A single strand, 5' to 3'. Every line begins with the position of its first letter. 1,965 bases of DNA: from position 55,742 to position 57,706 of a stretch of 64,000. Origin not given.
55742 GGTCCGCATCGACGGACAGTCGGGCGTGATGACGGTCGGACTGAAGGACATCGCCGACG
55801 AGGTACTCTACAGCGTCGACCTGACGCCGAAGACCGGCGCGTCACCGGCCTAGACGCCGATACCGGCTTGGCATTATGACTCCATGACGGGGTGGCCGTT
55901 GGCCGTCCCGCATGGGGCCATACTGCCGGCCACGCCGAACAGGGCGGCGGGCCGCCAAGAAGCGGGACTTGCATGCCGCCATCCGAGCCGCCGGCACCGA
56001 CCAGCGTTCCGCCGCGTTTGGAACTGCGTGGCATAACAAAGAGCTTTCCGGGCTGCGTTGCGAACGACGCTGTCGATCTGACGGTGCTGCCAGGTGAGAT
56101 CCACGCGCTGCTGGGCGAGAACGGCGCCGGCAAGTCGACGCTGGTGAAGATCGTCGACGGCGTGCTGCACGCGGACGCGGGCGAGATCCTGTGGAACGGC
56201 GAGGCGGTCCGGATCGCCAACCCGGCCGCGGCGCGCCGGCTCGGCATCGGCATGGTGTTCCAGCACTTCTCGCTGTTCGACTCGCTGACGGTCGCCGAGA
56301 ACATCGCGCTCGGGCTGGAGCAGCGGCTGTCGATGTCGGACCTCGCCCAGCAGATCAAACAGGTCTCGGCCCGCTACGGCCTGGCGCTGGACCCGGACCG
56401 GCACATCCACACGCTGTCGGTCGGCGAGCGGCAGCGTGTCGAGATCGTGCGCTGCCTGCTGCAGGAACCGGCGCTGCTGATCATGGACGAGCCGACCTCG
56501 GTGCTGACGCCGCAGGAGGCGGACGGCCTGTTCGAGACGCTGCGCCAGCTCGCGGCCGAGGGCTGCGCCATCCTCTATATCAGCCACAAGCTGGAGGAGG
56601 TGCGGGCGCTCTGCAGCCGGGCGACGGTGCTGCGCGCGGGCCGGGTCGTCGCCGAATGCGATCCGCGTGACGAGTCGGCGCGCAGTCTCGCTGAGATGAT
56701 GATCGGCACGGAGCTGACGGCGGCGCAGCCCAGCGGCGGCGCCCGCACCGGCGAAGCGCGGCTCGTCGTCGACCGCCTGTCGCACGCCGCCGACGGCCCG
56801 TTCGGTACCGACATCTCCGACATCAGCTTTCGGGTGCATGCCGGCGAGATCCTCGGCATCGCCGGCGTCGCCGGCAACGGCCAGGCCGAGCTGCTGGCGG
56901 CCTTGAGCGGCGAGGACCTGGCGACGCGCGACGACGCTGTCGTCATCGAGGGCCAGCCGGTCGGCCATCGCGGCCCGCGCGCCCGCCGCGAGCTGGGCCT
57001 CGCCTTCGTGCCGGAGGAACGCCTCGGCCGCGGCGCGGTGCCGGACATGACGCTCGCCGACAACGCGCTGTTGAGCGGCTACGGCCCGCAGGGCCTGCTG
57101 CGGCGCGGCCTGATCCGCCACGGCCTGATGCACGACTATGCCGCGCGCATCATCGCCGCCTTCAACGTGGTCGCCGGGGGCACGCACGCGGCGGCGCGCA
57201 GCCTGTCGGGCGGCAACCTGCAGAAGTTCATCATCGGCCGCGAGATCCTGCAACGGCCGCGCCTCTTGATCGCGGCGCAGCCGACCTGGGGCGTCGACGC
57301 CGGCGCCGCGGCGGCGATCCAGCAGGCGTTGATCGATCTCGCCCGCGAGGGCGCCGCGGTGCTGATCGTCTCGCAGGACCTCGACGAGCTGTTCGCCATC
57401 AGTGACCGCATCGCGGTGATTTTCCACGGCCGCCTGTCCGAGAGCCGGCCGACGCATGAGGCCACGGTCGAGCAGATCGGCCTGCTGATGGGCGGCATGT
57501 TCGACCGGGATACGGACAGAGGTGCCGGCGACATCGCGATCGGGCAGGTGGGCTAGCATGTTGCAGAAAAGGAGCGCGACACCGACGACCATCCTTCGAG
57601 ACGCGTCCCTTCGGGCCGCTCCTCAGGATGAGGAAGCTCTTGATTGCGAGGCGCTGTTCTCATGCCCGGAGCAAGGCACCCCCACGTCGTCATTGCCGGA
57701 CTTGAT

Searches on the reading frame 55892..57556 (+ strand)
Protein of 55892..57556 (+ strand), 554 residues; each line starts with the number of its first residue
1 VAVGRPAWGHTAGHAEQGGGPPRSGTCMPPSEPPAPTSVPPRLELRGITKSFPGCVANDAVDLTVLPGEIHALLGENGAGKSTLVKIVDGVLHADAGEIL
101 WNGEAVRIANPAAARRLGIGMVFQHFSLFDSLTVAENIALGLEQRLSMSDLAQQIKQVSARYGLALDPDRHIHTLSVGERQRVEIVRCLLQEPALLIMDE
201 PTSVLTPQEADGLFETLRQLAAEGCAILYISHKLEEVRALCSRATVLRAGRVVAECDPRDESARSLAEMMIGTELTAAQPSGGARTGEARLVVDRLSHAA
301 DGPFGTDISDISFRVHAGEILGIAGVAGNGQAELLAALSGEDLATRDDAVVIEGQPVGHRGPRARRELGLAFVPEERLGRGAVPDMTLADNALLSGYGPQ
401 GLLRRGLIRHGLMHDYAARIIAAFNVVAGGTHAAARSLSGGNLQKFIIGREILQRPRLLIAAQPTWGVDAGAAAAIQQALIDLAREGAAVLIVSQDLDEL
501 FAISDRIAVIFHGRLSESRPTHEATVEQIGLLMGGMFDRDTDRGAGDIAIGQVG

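Call 32: search_protein_families(library=ncbifam, proteins=[window:55892-57556:+], max_evalue=1e-10)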
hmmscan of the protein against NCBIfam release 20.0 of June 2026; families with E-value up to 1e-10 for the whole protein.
window:55892-57556:+ (554 aa): 180 families (the best 25 are shown)
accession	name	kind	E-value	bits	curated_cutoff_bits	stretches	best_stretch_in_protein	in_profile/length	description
NF047930.1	ABC_ATP_B6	equivalog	5.3e-133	444.3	670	1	43-534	3-509/510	putative B6 ABC transporter ATP-binding protein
NF010069.0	PRK13549.1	equivalog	4.5e-107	358.6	699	1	43-529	6-497/513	xylose ABC transporter ATP-binding protein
NF008030.0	PRK10762.1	equivalog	2.2e-105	353.3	745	1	43-529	5-487/501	ribose ABC transporter ATP-binding protein RbsA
NF008442.0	PRK11288.1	equivalog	9.6e-103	344.1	689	1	41-529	6-491/504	L-arabinose ABC transporter ATP-binding protein AraG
NF011967.0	PRK15439.1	equivalog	1.9e-100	336.7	586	1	38-531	7-497/510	autoinducer 2 ABC transporter ATP-binding protein LsrA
NF041861.1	YtfR_transport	equivalog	2.2e-99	333.1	850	1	43-516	2-473/492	galactofuranose ABC transporter, ATP-binding protein YtfR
NF007253.0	PRK09700.1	equivalog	6.2e-95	318.7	772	1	41-528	4-501/510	D-allose ABC transporter ATP-binding protein AlsA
TIGR02633.1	xylG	equivalog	6.9e-95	318.4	723.65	1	43-529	2-495/500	D-xylose ABC transporter ATP-binding protein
NF008215.0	PRK10982.1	equivalog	8.7e-95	318.2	828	1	43-529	14-498/506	galactose/methyl galactoside ABC transporter ATP-binding protein MglA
NF040905.2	GguA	equivalog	1.1e-91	307.7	810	1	43-529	2-496/500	multiple monosaccharide ABC transporter ATP-binding protein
TIGR03410.1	urea_trans_UrtE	equivalog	1.8e-60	204.2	285.8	2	45-269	3-227/230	urea ABC transporter ATP-binding subunit UrtE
TIGR01188.1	drrA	subfamily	1.2e-58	198.9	312.45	2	50-259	1-209/302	daunorubicin resistance ABC transporter, ATP-binding protein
TIGR03864.1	PQQ_ABC_ATP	hypoth_equivalog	9.2e-55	185.7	302.25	2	43-259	2-217/236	ABC transporter, ATP-binding subunit, PQQ-dependent alcohol dehydrogenase system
TIGR04406.1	LPS_export_lptB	equivalog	2.2e-53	181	240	2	43-260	2-221/239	LPS export ABC transporter ATP-binding protein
TIGR03265.1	PhnT2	equivalog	4e-53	180.9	457.7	2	42-259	4-220/353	putative 2-aminoethylphosphonate ABC transporter ATP-binding protein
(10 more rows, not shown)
